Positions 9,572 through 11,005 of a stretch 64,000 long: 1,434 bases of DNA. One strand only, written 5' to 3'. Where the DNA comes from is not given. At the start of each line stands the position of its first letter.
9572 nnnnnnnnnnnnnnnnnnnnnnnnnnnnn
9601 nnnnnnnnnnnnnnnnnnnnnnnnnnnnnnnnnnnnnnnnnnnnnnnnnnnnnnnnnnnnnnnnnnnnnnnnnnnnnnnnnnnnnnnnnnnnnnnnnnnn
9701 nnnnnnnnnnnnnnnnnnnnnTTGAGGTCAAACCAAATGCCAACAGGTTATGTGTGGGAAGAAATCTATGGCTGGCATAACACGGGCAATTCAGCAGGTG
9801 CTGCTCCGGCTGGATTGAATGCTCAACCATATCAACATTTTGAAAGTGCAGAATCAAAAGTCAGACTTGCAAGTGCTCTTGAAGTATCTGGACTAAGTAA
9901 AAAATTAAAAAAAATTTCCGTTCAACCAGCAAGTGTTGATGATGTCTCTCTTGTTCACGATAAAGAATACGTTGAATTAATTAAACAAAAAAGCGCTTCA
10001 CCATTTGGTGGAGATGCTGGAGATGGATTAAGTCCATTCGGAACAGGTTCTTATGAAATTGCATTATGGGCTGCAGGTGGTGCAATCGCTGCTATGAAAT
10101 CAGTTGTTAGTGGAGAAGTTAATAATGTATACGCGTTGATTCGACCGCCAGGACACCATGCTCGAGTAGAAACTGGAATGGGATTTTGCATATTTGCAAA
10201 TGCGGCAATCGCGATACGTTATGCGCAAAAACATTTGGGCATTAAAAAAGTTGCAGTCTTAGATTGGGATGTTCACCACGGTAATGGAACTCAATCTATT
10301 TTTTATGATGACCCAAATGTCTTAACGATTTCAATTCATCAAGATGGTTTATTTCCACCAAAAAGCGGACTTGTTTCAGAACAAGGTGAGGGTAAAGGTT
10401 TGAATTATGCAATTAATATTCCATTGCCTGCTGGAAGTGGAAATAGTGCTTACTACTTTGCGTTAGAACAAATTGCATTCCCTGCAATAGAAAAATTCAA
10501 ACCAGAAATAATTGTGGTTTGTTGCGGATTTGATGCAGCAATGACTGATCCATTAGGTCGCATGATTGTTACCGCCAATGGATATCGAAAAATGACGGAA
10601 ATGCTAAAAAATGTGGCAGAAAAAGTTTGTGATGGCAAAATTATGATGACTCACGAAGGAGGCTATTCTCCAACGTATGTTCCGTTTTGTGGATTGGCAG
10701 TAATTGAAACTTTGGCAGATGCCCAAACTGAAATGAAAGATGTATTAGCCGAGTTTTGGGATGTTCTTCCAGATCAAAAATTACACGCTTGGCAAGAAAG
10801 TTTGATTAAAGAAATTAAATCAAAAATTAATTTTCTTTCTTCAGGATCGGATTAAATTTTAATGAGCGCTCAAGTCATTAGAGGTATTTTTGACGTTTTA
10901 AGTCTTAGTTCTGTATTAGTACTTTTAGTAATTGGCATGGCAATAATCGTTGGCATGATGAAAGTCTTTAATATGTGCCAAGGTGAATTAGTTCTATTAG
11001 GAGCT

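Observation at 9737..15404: HDAH-type deacetylase heading a complete amide-type ABC importer operon: a candidate N-acyl-amide scavenging system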

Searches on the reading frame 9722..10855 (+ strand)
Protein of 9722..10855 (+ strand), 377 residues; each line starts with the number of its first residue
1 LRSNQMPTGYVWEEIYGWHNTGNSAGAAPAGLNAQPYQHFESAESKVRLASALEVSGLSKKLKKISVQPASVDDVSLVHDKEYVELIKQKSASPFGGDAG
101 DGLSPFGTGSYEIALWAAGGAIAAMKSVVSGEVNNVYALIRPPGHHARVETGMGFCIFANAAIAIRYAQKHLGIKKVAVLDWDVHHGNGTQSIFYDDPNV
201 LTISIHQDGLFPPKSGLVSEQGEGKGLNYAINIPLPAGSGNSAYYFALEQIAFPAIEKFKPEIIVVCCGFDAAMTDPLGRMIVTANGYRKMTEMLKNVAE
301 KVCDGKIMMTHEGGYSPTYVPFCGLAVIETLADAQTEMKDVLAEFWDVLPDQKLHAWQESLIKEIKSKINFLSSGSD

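Call 4: search_protein_families(library=pfam, proteins=[window:9722-10855:+])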
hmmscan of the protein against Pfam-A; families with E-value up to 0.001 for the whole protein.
window:9722-10855:+ (377 aa): 1 family
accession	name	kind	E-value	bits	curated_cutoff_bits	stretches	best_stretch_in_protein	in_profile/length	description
PF00850.24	Hist_deacetyl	-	1.5e-89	300.7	27.9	1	41-329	3-296/298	Histone deacetylase domain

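Call 5: search_protein_families(library=ncbifam, proteins=[window:9722-10855:+])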
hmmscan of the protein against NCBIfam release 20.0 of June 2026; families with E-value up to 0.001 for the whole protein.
window:9722-10855:+ (377 aa): 0 families

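Call 6: search_solved_structures(query=window:9722-10855:+, show_alignments=2)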
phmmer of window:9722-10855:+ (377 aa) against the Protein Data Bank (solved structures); distinct sequences matched with E-value up to 0.001: 137 (the best 60 are shown).
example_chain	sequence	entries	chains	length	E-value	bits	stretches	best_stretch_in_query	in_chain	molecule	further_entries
5g0h_A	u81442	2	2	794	9.2e-104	350.9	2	47-320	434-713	HDAC6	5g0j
5g0i_A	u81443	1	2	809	9.9e-104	350.8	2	47-320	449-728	HDAC6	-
7qno_A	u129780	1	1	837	1.1e-103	350.6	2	47-320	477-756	Histone deacetylase 6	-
1zz0_A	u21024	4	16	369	3.7e-103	349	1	7-346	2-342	Histone deacetylase-like amidohydrolase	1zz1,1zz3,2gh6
2vcg_A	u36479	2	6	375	4.7e-103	348.6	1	8-346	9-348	HISTONE DEACETYLASE-LIKE AMIDOHYDROLASE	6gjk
5g3w_A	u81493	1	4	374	4.8e-103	348.6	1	8-346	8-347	HISTONE DEACETYLASE-LIKE AMIDOHYDROLASE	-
5g1a_A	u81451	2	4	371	5.5e-103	348.4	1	8-346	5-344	HISTONE DEACETYLASE-LIKE AMIDOHYDROLASE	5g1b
5g1c_A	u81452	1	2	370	6.1e-103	348.2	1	8-346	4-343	HISTONE DEACETYLASE-LIKE AMIDOHYDROLASE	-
5g17_A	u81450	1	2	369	6.9e-103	348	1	8-346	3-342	HISTONE DEACETYLASE-LIKE AMIDOHYDROLASE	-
8szt_B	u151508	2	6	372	8.5e-103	347.8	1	7-344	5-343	Histone deacetylase domain-containing protein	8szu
9glb_C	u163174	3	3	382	3e-101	342.6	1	6-347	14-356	Deacetylase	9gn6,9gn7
9gn1_A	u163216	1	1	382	7.4e-100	338.1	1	6-347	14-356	Deacetylase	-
9gkw_A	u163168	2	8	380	7.6e-100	338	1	7-353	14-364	Dimethoate hydrolase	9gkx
5li3_A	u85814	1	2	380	1.7e-99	336.9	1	8-368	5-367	Acetoin utilization protein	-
5g0x_A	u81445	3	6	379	1.8e-99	336.8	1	8-368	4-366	HDAH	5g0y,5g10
9gku_A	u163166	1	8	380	2.1e-98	333.3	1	7-365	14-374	Propanil hydrolase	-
3men_A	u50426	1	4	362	2.6e-41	145.4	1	100-295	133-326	Acetylpolyamine aminohydrolase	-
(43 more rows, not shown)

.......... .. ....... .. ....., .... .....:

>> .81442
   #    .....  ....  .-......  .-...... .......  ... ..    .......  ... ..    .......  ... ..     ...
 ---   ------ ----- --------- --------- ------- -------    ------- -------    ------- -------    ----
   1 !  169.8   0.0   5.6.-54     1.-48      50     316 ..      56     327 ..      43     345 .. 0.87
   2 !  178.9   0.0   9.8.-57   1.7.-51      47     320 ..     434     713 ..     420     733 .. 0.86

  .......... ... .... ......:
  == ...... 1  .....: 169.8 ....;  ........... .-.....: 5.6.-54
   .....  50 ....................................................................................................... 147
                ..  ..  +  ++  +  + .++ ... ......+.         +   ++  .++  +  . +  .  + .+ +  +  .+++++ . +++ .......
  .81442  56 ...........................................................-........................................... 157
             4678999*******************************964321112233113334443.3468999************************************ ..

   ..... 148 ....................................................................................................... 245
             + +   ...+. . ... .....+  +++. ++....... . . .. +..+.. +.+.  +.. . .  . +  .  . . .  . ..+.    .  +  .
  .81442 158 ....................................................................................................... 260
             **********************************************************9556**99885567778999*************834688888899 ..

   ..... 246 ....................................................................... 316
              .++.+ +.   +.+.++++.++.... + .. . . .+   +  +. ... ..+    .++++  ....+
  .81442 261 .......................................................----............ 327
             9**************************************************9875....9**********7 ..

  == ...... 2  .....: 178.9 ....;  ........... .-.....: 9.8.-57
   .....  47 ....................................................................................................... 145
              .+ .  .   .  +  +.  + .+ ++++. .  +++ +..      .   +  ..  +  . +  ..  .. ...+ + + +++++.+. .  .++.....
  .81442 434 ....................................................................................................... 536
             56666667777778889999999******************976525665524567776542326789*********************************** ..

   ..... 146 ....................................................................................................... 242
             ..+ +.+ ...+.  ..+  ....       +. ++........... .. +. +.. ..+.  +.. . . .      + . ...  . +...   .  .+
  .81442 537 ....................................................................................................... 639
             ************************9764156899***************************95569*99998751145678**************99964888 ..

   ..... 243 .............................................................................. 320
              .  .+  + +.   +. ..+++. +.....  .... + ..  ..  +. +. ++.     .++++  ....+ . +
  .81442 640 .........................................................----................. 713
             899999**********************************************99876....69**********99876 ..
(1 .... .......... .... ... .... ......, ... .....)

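Call 8: find_homologous_proteins(query=window:9722-10855:+, max_evalue=1e-30)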
Query window:9722-10855:+ (377 aa): 7996 proteins with E <= 1e-30 among 8000 candidates; the best 120 are listed.
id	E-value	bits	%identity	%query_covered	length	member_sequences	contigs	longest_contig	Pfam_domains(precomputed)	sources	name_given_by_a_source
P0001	7.8e-248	840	99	99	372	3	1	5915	PF00850.25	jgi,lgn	-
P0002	1.5e-222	757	89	98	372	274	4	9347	PF00850.25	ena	-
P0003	7.9e-222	754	88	98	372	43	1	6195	PF00850.25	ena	-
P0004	1.6e-220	750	86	98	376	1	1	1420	PF00850.25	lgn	-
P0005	1.8e-212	724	85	98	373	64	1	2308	PF00850.25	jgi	jgi:acetoin utilization deacetylase AcuC-like enzyme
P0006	1.2e-210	718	83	98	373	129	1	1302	PF00850.25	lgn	-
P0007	1.4e-209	714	82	98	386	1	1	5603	PF00850.25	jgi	-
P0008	1.7e-209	714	83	98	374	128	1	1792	PF00850.25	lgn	-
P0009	2.7e-209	713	82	98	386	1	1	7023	PF00850.25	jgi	-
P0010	4.3e-209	712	83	98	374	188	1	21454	PF00850.25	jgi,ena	jgi:acetoin utilization deacetylase AcuC-like enzyme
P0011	4.6e-209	712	82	98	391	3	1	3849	PF00850.25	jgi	jgi:acetoin utilization deacetylase AcuC-like enzyme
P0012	6.2e-209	712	83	98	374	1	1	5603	PF00850.25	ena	-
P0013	6.9e-209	712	83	97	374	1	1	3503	PF00850.25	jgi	-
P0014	1.4e-208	711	83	98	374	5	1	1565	PF00850.25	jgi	-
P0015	4.3e-208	709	82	98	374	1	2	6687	PF00850.25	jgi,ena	jgi:acetoin utilization deacetylase AcuC-like enzyme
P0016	1.4e-197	675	78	97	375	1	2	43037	PF00850.25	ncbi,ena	-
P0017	7.0e-195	666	77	97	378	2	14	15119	PF00850.25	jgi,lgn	-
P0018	1.6e-194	665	76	97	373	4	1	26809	PF00850.25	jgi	-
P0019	2.9e-194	664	76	98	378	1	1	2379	PF00850.25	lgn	-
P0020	1.3e-191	655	77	98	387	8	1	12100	PF00850.25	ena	-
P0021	1.0e-190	652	76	97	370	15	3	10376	PF00850.25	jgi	-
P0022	7.5e-189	646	75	98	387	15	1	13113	PF00850.25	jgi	-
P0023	3.4e-188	644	76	98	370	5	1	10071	PF00850.25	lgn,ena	-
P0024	4.7e-188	643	75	98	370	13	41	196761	PF00850.25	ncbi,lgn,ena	-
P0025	8.9e-188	642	75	95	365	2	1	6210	PF00850.25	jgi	jgi:acetoin utilization deacetylase AcuC-like enzyme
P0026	2.0e-187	641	75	97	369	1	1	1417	PF00850.25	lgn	-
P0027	4.1e-186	637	74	98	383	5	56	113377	PF00850.25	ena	-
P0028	1.1e-184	632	72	98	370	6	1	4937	PF00850.25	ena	-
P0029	8.0e-179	613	76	95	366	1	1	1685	PF00850.25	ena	-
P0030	2.5e-159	549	64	95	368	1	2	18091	PF00850.25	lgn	-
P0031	8.0e-157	540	63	95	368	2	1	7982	PF00850.25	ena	-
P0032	2.3e-156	539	64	99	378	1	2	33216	PF00850.25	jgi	jgi:acetoin utilization deacetylase AcuC-like enzyme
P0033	9.5e-155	534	63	95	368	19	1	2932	PF00850.25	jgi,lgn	jgi:acetoin utilization deacetylase AcuC-like enzyme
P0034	1.1e-154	533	63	97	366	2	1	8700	PF00850.25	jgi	jgi:acetoin utilization deacetylase AcuC-like enzyme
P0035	7.7e-153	527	60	98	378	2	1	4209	PF00850.25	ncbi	-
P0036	1.5e-152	526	62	97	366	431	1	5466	PF00850.25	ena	-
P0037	1.3e-151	523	62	95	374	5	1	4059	PF00850.25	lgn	-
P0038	3.3e-150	519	60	95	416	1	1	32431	PF00850.25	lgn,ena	-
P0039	3.3e-150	519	76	79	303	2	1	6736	PF00850.25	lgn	-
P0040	2.1e-148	513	60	97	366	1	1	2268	PF00850.25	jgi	jgi:acetoin utilization deacetylase AcuC-like enzyme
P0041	4.7e-146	505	61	97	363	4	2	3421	PF00850.25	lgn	-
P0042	2.7e-145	502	60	95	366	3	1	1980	PF00850.25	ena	-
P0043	2.8e-145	502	59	98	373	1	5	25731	PF00850.25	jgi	jgi:acetoin utilization deacetylase AcuC-like enzyme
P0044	3.7e-145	502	61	95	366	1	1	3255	PF00850.25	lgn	-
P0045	5.1e-145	502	60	97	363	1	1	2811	PF00850.25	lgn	-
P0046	7.8e-145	501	60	97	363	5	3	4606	PF00850.25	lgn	-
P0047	3.3e-144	499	60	96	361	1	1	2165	PF00850.25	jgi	jgi:acetoin utilization deacetylase AcuC-like enzyme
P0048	1.1e-143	497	60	95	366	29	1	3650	PF00850.25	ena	-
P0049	7.2e-143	495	59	95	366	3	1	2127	PF00850.25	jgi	-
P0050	1.5e-142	493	59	95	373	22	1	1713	PF00850.25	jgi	jgi:acetoin utilization deacetylase AcuC-like enzyme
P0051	7.9e-142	491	59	95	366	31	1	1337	PF00850.25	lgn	-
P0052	7.7e-141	488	59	95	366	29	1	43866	PF00850.25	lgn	-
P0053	8.7e-141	488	59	95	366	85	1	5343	PF00850.25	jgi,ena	jgi:acetoin utilization deacetylase AcuC-like enzyme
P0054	9.9e-141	487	59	95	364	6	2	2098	PF00850.25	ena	-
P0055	3.1e-140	486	58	96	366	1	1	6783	PF00850.25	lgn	-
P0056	4.0e-140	486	58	94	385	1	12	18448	PF00850.25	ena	-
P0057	5.2e-140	485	60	97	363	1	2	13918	PF00850.25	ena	-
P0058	9.2e-140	484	56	98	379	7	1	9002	PF00850.25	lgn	-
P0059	9.8e-140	484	59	95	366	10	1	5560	PF00850.25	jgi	jgi:acetoin utilization deacetylase AcuC-like enzyme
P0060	1.6e-139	483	58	95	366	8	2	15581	PF00850.25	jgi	-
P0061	1.7e-139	483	59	95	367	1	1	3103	PF00850.25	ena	-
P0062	4.0e-139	482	60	93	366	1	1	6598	PF00850.25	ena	-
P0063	4.9e-139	482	59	95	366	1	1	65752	PF00850.25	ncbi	-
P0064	7.4e-139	481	58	95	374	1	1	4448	PF00850.25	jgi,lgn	jgi:acetoin utilization deacetylase AcuC-like enzyme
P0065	7.8e-139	481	54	98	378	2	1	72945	PF00850.25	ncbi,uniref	ncbi:MAG: class II histone deacetylase [Intrasporangium sp.]|uniref:class II histone deacetylase n=1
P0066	1.5e-138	480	54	97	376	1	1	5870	PF00850.25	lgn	-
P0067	1.7e-138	480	58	95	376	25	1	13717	PF00850.25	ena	-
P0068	2.5e-138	480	59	94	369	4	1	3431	PF00850.25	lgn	-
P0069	3.7e-138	479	58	94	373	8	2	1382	PF00850.25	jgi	jgi:acetoin utilization deacetylase AcuC-like enzyme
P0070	3.7e-138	479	54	97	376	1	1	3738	PF00850.25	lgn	-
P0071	3.8e-138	479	57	95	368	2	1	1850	PF00850.25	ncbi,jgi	jgi:acetoin utilization deacetylase AcuC-like enzyme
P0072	4.8e-138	479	56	97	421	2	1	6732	PF00850.25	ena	-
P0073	8.2e-138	478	56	98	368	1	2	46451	PF00850.25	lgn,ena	-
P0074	1.4e-137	477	58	95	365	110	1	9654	PF00850.25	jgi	jgi:acetoin utilization deacetylase AcuC-like enzyme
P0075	3.0e-137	476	57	94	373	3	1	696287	PF00850.25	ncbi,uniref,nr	ncbi:class II histone deacetylase [Quadrisphaera setariae]|uniref:Class II histone deacetylase n=1 T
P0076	4.7e-137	475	55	97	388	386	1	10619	PF00850.25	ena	-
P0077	6.2e-137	475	56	96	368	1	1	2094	PF00850.25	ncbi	-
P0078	6.8e-137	475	55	97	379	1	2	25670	PF00850.25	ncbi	ncbi:MAG: class II histone deacetylase [Streptosporangiaceae bacterium]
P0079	8.3e-137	475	58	93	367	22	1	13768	PF00850.25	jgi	-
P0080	1.3e-136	474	54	98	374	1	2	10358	PF00850.25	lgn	-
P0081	1.6e-136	474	55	98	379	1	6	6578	PF00850.25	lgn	-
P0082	4.0e-136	472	59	94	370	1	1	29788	PF00850.25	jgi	jgi:acetoin utilization deacetylase AcuC-like enzyme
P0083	6.4e-136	472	57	94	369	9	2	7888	PF00850.25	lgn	-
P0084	8.3e-136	471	56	96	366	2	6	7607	PF00850.25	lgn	-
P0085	9.0e-136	471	58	94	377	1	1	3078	PF00850.25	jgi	jgi:acetoin utilization deacetylase AcuC-like enzyme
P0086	2.2e-135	470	56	95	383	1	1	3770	PF00850.25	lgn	-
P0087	2.2e-135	470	58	94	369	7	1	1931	PF00850.25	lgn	-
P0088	2.2e-135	470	56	96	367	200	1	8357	PF00850.25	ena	-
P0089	3.3e-135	469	56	95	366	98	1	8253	PF00850.25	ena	-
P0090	3.7e-135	469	57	96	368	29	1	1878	PF00850.25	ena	-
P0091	4.8e-135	469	57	93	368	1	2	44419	PF00850.25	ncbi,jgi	jgi:acetoin utilization deacetylase AcuC-like enzyme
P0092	6.4e-135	468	57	96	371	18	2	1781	PF00850.25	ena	-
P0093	7.7e-135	468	58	95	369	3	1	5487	PF00850.25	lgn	-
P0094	7.9e-135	468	54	96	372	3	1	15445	PF00850.25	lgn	-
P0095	2.0e-134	467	57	96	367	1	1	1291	PF00850.25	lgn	-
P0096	2.0e-134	467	56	96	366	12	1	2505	PF00850.25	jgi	jgi:acetoin utilization deacetylase AcuC-like enzyme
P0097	3.2e-134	466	55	94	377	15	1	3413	PF00850.25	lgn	-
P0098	3.3e-134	466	53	97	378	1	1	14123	PF00850.25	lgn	-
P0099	4.0e-134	466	57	94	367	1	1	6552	PF00850.25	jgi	-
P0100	4.4e-134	466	54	97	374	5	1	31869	PF00850.25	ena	-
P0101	5.1e-134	465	58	95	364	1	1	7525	PF00850.25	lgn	-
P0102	5.4e-134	465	57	95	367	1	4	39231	PF00850.25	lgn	-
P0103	7.4e-134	465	54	97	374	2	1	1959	PF00850.25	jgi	jgi:acetoin utilization deacetylase AcuC-like enzyme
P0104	7.4e-134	465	54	97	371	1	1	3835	PF00850.25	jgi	jgi:acetoin utilization deacetylase AcuC-like enzyme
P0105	7.5e-134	465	55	95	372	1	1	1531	PF00850.25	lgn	-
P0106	1.7e-133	464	55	97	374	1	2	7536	PF00850.25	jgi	jgi:acetoin utilization deacetylase AcuC-like enzyme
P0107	1.8e-133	464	55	97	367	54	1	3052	PF00850.25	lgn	-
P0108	3.6e-133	463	55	96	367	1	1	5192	PF00850.25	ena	-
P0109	4.6e-133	462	54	97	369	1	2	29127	PF00850.25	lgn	-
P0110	4.9e-133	462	56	95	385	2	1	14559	PF00850.25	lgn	-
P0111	5.2e-133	462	59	87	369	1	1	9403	PF00850.25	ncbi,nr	ncbi:MAG: class II histone deacetylase [Corynebacteriales bacterium]|nr:class II histone deacetylase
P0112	5.5e-133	462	54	98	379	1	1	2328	PF00850.25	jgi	jgi:acetoin utilization deacetylase AcuC-like enzyme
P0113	5.5e-133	462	53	98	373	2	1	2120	PF00850.25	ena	-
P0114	6.7e-133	462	56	97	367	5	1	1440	PF00850.25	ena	-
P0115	7.7e-133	462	53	96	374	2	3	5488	PF00850.25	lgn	-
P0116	1.2e-132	461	57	94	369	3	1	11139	PF00850.25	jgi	-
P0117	2.3e-132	460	56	94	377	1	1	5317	PF00850.25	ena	-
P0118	2.9e-132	460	54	97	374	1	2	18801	PF00850.25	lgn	-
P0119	3.4e-132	459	57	94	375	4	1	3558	PF00850.25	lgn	-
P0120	5.0e-132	459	55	95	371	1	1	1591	PF00850.25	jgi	jgi:acetoin utilization deacetylase AcuC-like enzyme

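Call 10: find_related_loci(query=A1, collection=genome_contigs, flank=10000)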
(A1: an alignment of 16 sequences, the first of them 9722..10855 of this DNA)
Query A1 (377 aa) in genome_contigs; peptide patterns used: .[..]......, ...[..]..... (x = any residue, [..] = any of these).
598 stretches matched a pattern (row limit reached: there are more); 597 encode a relative of the query (tblastn E <= 1e-3); the best 80 are kept; 80 distinct loci.
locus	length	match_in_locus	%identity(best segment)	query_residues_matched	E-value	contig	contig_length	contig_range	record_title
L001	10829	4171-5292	88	2-375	0e+0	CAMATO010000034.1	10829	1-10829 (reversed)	MAG: Bifidobacterium breve isolate AH-03may19-5 genome assembly, contig: AH-03may19-C11862, whole genome shotgun sequenc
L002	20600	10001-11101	77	8-374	0e+0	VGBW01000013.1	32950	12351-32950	MAG: Actinomycetota bacterium isolate K_DeepCast_65m_m2_221 K_DeepCast_65m_m2_221_Ga0194128_10002100, whole genome shotg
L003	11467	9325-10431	53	8-376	2e-140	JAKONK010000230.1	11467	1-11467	MAG: Actinomycetales bacterium isolate M60 k127_17872386_M_bin.60, whole genome shotgun sequence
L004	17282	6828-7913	57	2-363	2e-139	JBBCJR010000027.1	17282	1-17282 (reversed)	MAG: Sphingomonas sanxanigenens isolate MAG_CPA_41 P10A_000000023019, whole genome shotgun sequence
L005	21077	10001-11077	58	6-364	1e-135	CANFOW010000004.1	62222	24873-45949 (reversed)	MAG: Actinobacteria bacterium isolate Jr-14may18-117 genome assembly, contig: Jr-14may18-C745, whole genome shotgun sequ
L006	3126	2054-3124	58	2-358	9e-139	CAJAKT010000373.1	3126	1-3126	uncultured bacterium isolate Loc090907-6m_bin-560 genome assembly, contig: bin-560:373/616, whole genome shotgun sequenc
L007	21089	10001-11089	52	8-370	1e-132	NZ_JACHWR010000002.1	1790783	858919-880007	Nocardioides soli strain DSM 105498 Ga0310458_02, whole genome shotgun sequence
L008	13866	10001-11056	54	4-354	4e-132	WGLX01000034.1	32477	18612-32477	MAG: Actinomycetales bacterium isolate RI_321 c_000000083970, whole genome shotgun sequence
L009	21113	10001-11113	51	4-375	9e-129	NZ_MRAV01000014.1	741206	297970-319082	Leucobacter sp. OLIS6 NODE_1_length_741206_cov_61.7036_ID_1, whole genome shotgun sequence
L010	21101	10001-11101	52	4-371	1e-128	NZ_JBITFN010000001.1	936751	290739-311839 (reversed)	Streptomyces sp. NPDC051018 NPDC051018_381_C8.ctg-0001, whole genome shotgun sequence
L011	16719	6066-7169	55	4-371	6e-128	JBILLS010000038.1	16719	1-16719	MAG: Candidatus Nanopelagicales bacterium isolate ME2017-08-08_3300044911_group7_bin100 Rohwer_bin365_scaffold_1190_c1,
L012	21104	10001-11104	51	3-372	3e-125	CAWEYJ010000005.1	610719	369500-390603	MAG: uncultured proteobacterium isolate MFD05512.bin.1.147 genome assembly, contig: contig_18593, whole genome shotgun s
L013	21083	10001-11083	52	2-364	4e-124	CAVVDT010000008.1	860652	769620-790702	MAG: uncultured Alphaproteobacteria bacterium isolate MFD02416.bin.1.241 genome assembly, contig: contig_28502, whole ge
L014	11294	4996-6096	50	2-370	1e-123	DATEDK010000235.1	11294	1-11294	MAG TPA_asm: Kiloniellales bacterium isolate SMAG_U8705 k141_2616610, whole genome shotgun sequence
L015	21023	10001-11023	52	2-344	6e-123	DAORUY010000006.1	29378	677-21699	MAG TPA_asm: Paracoccaceae bacterium isolate AMR_MDS_5253 NODE_1131_length_29378_cov_5.222726, whole genome shotgun sequ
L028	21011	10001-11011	52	6-344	3e-116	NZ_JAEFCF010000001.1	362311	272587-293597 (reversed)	Paracoccus sp. IB05 NODE_1_length_362311_cov_97.829899, whole genome shotgun sequence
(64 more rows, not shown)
